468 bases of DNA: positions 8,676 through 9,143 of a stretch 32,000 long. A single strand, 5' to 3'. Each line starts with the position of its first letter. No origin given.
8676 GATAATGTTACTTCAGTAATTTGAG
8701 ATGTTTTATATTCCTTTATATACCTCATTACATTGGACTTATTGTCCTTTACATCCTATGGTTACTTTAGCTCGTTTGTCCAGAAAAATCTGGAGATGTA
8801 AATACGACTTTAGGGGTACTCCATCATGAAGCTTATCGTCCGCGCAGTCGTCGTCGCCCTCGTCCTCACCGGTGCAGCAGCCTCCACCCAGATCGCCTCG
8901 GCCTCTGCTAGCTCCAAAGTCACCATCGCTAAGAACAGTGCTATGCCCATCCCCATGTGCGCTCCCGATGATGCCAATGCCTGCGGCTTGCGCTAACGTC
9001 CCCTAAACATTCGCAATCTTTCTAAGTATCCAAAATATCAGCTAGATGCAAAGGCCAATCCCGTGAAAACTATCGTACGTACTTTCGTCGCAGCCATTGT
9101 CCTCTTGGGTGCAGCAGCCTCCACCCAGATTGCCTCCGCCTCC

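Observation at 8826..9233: Two tandem 56-codon genes for secreted Cys-loop peptides, below the ORF-track cutoff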

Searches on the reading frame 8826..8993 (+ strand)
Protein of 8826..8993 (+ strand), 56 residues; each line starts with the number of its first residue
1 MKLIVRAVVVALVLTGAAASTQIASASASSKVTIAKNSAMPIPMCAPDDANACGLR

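Call 5: search_protein_families(library=pfam, proteins=[window:8826-8993:+], max_evalue=1)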
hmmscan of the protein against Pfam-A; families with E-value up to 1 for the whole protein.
seq(56 aa): 0 families

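Call 6: search_protein_families(library=ncbifam, proteins=[window:8826-8993:+], max_evalue=1)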
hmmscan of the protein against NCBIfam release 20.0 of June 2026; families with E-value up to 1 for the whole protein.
seq(56 aa): 0 families

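Call 7: find_homologous_proteins(query=window:8826-8993:+, max_evalue=0.1)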
Query seq(56 aa) (56 aa): 126 proteins with E <= 0.1 among 127 candidates; the best 120 are listed.
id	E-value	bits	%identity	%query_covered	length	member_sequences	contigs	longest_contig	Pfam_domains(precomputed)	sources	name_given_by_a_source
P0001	3.2e-25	103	100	100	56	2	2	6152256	-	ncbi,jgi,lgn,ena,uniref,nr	ncbi:hypothetical protein EDE15_2079 [Edaphobacter aggregans]|uniref:Uncharacterized protein n=1 Tax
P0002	5.8e-23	96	93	100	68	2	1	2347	-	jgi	-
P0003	8.2e-23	95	91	100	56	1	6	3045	-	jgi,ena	jgi:hypothetical protein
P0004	1.9e-22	94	89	100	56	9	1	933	-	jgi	jgi:hypothetical protein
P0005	3.4e-22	94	89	100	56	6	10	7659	-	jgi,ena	jgi:hypothetical protein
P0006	7.0e-22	93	91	98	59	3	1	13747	-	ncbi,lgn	ncbi:MAG TPA: hypothetical protein VIX90_06415 [Edaphobacter sp.]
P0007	7.4e-22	92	88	100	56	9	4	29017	-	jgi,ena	jgi:hypothetical protein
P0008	7.8e-22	92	89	100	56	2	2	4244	-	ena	-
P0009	9.1e-22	92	88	100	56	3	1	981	-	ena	-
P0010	1.2e-21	92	84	100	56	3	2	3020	-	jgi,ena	jgi:hypothetical protein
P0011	1.2e-21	92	88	100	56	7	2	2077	-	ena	-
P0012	1.6e-21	91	84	100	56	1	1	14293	-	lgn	-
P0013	1.8e-21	91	86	100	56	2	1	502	-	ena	-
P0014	2.1e-21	91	88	100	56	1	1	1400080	-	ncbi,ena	-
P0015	2.9e-21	91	88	100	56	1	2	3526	-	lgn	-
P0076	4.4e-17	78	75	100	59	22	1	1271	-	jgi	jgi:hypothetical protein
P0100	7.3e-16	74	75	98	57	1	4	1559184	-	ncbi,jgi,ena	jgi:hypothetical protein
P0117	8.3e-14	68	73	98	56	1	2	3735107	-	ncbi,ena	-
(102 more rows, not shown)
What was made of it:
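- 8826..8996 (+): Peptide gene A (56 aa): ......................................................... It is 100% identical to EDE15_2079, a hypothetical protein of Edaphobacter aggregans (call 7).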

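Call 12: find_encoding_contigs(protein=P0117, flank=6000, max_places=2)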
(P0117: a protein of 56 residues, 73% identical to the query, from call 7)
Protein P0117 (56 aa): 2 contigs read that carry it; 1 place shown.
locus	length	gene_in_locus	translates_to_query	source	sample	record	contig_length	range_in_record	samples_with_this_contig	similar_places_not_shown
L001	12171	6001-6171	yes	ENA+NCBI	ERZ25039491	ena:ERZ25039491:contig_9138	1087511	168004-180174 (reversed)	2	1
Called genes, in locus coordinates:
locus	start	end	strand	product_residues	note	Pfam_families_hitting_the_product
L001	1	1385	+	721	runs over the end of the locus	PF02897:Peptidase_S9_N, PF00326:Peptidase_S9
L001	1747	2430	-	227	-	PF00697:PRAI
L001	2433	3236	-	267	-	PF00218:IGPS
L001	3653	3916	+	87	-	-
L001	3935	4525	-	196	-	PF00072:Response_reg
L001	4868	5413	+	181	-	PF05198:IF3_N, PF00707:IF3_C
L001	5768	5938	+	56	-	-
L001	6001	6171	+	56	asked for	-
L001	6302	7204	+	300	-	-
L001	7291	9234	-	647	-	PF17092:PCB_OB (faint), PF00575:S1, PF00575:S1, PF00575:S1, PF23459:S1_RRP5 (weak), PF00575:S1, PF23459:S1_RRP5, PF00575:S1, +2 more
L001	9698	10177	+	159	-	PF01230:HIT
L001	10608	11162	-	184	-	PF08332:CaMKII_AD (weak), PF13474:SnoaL_3, PF14534:DUF4440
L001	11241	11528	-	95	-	PF03992:ABM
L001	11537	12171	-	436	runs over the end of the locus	PF00709:Adenylsucc_synt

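Call 13: find_encoding_contigs(protein=P0100, flank=6000, max_places=2)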
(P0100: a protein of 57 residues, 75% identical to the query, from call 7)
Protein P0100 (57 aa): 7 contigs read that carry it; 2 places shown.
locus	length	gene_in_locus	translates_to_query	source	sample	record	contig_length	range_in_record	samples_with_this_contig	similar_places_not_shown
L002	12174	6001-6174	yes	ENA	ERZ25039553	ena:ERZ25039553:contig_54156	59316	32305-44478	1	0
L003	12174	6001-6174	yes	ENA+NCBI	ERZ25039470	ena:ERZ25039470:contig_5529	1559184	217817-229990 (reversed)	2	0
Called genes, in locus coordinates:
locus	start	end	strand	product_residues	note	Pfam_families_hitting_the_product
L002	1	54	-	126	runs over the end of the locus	PF01149:Fapy_DNA_glyco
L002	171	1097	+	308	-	PF00709:Adenylsucc_synt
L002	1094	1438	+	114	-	PF00709:Adenylsucc_synt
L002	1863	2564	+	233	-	PF13474:SnoaL_3 (weak), PF14534:DUF4440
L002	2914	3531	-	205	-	PF01230:HIT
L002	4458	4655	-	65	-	PF00072:Response_reg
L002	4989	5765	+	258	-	PF05198:IF3_N, PF00707:IF3_C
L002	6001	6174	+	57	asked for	-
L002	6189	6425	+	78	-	-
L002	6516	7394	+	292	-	-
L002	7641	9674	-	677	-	PF17092:PCB_OB (faint), PF00575:S1 (weak), PF00575:S1, PF00575:S1, PF23459:S1_RRP5 (weak), PF00575:S1, PF23459:S1_RRP5, PF00575:S1, +2 more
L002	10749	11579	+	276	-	PF20434:BD-FAE, PF07859:Abhydrolase_3, PF00135:COesterase (faint)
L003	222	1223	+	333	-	PF25183:OMP_b-brl_4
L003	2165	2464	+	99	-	-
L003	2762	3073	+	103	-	-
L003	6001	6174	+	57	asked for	-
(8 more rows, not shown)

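Call 17: search_protein_representatives(alignment_id=A1)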
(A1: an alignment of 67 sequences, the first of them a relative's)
Query: 67 sequences, 57 profile positions. Proteins with E-value up to 0.001 (for the whole library): 184; up to 1e-10: 56; up to 1e-30: 1. The best 150 are listed.
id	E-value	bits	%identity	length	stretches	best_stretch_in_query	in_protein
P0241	8.1e-36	137.8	-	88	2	16-56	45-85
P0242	3.9e-26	106.7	-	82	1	1-56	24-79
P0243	4.3e-26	106.6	-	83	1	1-56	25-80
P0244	2.2e-21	91.5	-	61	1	1-56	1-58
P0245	3.1e-21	91.1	-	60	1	1-56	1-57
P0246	5.8e-21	90.2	-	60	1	1-56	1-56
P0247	3.6e-19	84.5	-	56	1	1-54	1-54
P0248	5.3e-18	80.7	-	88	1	1-46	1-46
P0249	3.1e-17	78.2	-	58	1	1-56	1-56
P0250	3.5e-17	78.1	-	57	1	1-55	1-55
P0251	3.9e-17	78.0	-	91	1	1-55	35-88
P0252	6.4e-17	77.2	-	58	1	1-56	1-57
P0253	7.0e-17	77.1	-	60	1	1-56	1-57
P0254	1.6e-16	76.0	-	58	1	1-56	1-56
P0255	2.8e-16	75.2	-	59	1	1-56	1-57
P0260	6.7e-15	70.8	-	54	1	2-56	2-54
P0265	3.7e-14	68.4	-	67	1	1-56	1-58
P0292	2.2e-11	59.5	-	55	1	1-56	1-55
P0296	8.7e-11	57.6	-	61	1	1-56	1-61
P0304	3.6e-10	55.6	-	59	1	1-56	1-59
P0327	2.3e-08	49.9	-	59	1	3-56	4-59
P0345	4.3e-07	45.8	-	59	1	1-56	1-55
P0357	3.9e-06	42.7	-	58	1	1-56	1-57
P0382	5.6e-05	39.0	-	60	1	1-56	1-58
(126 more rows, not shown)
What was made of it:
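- Checked: This is far beyond chance: 126 homologs of the same length were found (call 7) and 184 cluster representatives in an exhaustive profile search (call 17).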

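Call 20: find_encoding_contigs(protein=P0296, flank=6000, max_places=3)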
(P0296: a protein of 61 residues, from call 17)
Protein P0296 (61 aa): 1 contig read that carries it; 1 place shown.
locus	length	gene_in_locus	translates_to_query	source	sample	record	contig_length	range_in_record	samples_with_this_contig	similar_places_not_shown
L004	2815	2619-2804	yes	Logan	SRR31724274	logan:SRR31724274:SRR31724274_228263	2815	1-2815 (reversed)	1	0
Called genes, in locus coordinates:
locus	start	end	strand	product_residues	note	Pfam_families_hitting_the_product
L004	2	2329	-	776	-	?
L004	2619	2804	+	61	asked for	-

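Call 24: list_cluster_members(proteins=[P0249, P0253, P0260, P0265, P0292, P0304, P0327, P0345, P0357, P0382])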
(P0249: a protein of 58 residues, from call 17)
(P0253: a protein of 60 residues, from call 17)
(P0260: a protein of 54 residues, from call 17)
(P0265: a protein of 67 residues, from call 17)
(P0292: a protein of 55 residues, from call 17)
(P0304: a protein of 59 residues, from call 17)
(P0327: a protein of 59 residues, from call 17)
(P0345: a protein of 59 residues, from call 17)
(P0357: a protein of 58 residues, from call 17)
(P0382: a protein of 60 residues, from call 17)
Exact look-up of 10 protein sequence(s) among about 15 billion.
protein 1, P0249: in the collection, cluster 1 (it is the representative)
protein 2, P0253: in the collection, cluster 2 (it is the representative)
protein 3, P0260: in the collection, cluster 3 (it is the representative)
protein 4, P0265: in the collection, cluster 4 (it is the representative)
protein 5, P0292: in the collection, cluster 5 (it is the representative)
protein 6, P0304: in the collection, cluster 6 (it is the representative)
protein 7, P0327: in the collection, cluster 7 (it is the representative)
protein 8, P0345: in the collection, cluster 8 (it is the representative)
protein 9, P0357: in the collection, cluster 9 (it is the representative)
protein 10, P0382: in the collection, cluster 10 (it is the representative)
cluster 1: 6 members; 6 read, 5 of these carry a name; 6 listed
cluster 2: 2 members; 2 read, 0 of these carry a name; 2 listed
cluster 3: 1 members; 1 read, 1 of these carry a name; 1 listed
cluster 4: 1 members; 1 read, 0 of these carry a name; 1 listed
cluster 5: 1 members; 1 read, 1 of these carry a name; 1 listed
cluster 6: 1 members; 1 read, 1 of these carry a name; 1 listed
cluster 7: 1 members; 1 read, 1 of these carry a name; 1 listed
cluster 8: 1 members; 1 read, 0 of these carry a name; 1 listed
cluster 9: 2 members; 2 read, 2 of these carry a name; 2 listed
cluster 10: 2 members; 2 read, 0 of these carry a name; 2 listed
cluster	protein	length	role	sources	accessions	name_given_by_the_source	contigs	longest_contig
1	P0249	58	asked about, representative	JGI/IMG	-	hypothetical protein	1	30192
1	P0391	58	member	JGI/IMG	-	hypothetical protein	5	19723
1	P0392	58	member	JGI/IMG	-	hypothetical protein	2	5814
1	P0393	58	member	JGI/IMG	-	hypothetical protein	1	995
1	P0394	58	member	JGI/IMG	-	hypothetical protein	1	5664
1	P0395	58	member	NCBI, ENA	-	-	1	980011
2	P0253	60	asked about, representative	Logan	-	-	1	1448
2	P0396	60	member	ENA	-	-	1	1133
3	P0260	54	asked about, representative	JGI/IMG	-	hypothetical protein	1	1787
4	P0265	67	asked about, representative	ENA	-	-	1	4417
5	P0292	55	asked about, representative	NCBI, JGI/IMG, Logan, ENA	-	hypothetical protein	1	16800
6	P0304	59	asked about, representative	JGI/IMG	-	hypothetical protein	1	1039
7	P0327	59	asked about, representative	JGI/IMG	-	hypothetical protein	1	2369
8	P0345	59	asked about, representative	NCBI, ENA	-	-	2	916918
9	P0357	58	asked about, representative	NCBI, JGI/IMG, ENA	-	hypothetical protein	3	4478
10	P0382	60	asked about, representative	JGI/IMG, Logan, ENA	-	-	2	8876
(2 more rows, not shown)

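Call 25: find_encoding_contigs(protein=P0345, flank=6000, max_places=2)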
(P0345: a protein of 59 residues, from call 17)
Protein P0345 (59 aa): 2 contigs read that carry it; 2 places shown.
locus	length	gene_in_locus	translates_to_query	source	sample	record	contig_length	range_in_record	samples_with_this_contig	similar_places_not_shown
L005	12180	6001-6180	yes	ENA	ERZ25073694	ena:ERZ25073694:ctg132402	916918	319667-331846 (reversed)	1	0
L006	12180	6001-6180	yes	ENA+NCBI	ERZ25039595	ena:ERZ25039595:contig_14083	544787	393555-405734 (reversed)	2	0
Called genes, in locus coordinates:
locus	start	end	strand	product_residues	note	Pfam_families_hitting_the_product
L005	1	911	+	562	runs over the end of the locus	PF07969:Amidohydro_3, PF01979:Amidohydro_1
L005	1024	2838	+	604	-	PF12222:PNGaseA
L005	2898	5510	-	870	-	PF02518:HATPase_c, PF00204:DNA_gyraseB, PF01751:Toprim, PF21249:GyrB_hook (weak), PF00986:DNA_gyraseB_C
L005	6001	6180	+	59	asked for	-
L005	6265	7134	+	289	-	-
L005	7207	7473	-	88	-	PF01016:Ribosomal_L27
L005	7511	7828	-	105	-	PF00829:Ribosomal_L21p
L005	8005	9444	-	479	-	PF20154:LNT_N, PF00795:CN_hydrolase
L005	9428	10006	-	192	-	PF00440:TetR_N, PF13305:TetR_C_33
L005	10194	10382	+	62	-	PF00830:Ribosomal_L28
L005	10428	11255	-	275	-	-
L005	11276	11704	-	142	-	PF01641:SelR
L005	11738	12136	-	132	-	PF01042:Ribonuc_L-PSP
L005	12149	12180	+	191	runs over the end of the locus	-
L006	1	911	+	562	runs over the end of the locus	PF07969:Amidohydro_3, PF01979:Amidohydro_1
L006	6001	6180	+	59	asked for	-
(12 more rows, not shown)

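Call 26: find_encoding_contigs(protein=P0249, flank=6000, max_places=2)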
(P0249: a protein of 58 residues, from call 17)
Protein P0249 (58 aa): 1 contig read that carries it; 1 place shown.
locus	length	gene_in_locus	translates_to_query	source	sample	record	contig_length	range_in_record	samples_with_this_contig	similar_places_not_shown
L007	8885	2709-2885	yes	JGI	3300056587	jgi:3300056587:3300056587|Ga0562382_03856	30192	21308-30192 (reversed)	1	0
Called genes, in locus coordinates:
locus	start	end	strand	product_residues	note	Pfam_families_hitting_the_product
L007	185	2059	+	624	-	PF03193:RsgA_GTPase (faint), PF00009:GTP_EFTU (weak), PF01926:MMR_HSR1, PF02421:FeoB_N, PF01926:MMR_HSR1, PF02421:FeoB_N, PF00009:GTP_EFTU (weak), PF14714:KH_dom-like, +4 more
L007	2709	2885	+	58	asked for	-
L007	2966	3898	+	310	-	-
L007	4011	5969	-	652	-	PF17092:PCB_OB (faint), PF00575:S1 (weak), PF00575:S1, PF00575:S1, PF23459:S1_RRP5 (weak), PF00575:S1, PF23459:S1_RRP5, PF00575:S1, +2 more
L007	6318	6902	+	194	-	PF01230:HIT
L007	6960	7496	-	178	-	PF13474:SnoaL_3 (weak), PF14534:DUF4440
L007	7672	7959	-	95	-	PF03992:ABM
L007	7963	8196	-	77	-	-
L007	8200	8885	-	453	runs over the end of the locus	PF00709:Adenylsucc_synt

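Call 27: find_encoding_contigs(protein=P0292, flank=6000, max_places=2)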
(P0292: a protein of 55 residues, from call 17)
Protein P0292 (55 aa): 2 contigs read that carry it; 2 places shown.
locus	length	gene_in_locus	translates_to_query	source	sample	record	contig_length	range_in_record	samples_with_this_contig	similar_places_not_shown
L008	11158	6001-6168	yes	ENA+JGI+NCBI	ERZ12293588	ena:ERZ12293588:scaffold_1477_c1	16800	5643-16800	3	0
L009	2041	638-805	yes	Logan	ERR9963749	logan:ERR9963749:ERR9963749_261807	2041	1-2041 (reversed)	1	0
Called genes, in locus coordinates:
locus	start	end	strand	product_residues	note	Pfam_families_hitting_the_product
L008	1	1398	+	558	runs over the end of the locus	PF00149:Metallophos (weak), PF02872:5_nucleotid_C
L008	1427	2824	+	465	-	PF00144:Beta-lactamase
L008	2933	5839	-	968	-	PF08206:OB_RNB, PF17876:CSD2, PF00773:RNB, PF00575:S1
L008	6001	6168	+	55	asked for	-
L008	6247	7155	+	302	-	-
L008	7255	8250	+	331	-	PF04307:YdjM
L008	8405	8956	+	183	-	PF20221:DUF6580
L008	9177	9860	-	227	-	PF01625:PMSR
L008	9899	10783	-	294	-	PF00753:Lactamase_B, PF13483:Lactamase_B_3, PF12706:Lactamase_B_2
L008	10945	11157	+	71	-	?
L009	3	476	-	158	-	?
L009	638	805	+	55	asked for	-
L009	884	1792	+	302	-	-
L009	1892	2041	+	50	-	?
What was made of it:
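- On Ribosomal peptide natural-product (RiPP) precursor arrays: Neighbouring genes are housekeeping genes that differ between contexts (calls 12, 13, 25-27).
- The pair stays together where the flanks are unrelated: gyrB and L27/L21, Der and rpsA, RNase R and YdjM, infC and rpsA (calls 12, 13, 25-27).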

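Call 43: find_homologous_proteins(query=L008:6247-7152:+, max_evalue=0.00001)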
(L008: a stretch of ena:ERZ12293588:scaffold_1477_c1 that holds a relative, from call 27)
Query L008:6247-7152:+ (302 aa): 423 proteins with E <= 0.00001 among 8000 candidates; the best 120 are listed.
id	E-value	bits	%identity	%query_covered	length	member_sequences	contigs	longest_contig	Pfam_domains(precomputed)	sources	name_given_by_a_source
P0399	3.3e-193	659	100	100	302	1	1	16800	-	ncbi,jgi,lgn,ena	jgi:hypothetical protein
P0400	2.4e-94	334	52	100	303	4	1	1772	-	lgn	-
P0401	4.8e-94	333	52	100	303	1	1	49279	-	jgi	jgi:hypothetical protein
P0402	4.7e-90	320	49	100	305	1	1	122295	-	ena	-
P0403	7.5e-89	316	52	92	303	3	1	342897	-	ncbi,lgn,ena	-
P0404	8.9e-88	313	47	100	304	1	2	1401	-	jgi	jgi:hypothetical protein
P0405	1.9e-86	308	49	100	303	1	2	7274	-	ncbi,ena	-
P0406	2.6e-86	308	48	100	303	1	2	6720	-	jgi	jgi:hypothetical protein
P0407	1.1e-85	306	48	100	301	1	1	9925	-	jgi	jgi:hypothetical protein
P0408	2.8e-85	304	47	100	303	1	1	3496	-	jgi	jgi:hypothetical protein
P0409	6.4e-85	303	49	97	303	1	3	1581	-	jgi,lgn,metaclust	metaclust:\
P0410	1.1e-84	303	49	100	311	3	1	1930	-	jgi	jgi:hypothetical protein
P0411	2.1e-84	302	46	100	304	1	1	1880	-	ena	-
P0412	2.7e-84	301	49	98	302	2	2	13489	-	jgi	jgi:hypothetical protein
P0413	4.7e-84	300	45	100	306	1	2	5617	-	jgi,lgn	jgi:hypothetical protein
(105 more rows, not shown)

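Call 62: search_protein_families(library=padloc, proteins=[window:8826-8993:+, L008:6247-7152:+, L005:6265-7131:+], max_evalue=0.1)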
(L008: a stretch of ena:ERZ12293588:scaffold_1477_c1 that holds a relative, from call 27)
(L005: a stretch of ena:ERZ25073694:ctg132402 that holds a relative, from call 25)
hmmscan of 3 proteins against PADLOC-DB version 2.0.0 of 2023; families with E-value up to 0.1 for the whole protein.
seq(56 aa): 0 families

L008:6247-7152:+ (302 aa): 0 families

L005:6265-7131:+ (289 aa): 0 families

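Call 68: find_encoding_contigs(protein=P0076, flank=2000, max_places=8)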
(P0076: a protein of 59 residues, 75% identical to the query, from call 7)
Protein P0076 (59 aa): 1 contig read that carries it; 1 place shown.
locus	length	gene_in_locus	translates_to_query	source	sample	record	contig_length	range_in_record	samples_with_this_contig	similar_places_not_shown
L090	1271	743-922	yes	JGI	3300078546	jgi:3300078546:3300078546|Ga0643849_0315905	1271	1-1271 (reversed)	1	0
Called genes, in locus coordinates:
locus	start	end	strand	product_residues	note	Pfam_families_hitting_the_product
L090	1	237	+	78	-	?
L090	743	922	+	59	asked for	-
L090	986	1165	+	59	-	-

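Call 69: find_encoding_contigs(protein=P0005, flank=2000, max_places=10)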
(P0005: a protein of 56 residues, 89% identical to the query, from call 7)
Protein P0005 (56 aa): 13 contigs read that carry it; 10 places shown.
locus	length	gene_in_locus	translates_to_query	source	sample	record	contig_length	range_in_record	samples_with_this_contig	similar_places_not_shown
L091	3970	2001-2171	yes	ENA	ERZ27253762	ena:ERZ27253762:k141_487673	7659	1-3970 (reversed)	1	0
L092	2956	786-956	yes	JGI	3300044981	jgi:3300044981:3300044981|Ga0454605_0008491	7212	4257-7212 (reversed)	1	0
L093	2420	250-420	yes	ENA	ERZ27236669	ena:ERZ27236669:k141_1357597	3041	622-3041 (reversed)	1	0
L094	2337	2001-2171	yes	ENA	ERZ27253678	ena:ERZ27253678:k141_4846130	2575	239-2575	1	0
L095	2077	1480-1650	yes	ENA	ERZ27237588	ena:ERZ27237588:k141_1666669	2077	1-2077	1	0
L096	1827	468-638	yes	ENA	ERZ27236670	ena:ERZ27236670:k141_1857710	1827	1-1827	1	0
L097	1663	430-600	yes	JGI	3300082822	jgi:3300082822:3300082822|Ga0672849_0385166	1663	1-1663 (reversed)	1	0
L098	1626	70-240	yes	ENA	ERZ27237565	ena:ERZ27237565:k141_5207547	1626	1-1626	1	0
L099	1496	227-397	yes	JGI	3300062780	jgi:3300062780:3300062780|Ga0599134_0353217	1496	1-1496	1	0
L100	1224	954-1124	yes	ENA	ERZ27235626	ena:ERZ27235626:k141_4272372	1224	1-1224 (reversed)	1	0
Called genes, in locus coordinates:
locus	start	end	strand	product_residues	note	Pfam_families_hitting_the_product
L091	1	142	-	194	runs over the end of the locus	PF00072:Response_reg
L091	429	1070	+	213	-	PF05198:IF3_N, PF00707:IF3_C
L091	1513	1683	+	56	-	-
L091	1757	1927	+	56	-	-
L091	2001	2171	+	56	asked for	-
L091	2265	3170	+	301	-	-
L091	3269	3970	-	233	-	?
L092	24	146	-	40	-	-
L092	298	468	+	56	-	-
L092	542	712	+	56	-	-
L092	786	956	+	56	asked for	-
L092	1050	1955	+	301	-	-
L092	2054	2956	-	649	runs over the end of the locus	-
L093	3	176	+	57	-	?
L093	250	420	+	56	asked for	-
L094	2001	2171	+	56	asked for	-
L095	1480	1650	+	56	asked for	-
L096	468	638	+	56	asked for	-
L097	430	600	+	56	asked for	-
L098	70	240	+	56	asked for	-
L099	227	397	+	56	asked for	-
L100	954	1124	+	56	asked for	-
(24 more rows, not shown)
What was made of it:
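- The search for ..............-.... contig ends was uninformative (calls 68, 69).
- Tried and rejected: I looked for transcript-like contig boundaries in metagenome data (calls 68, 69).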
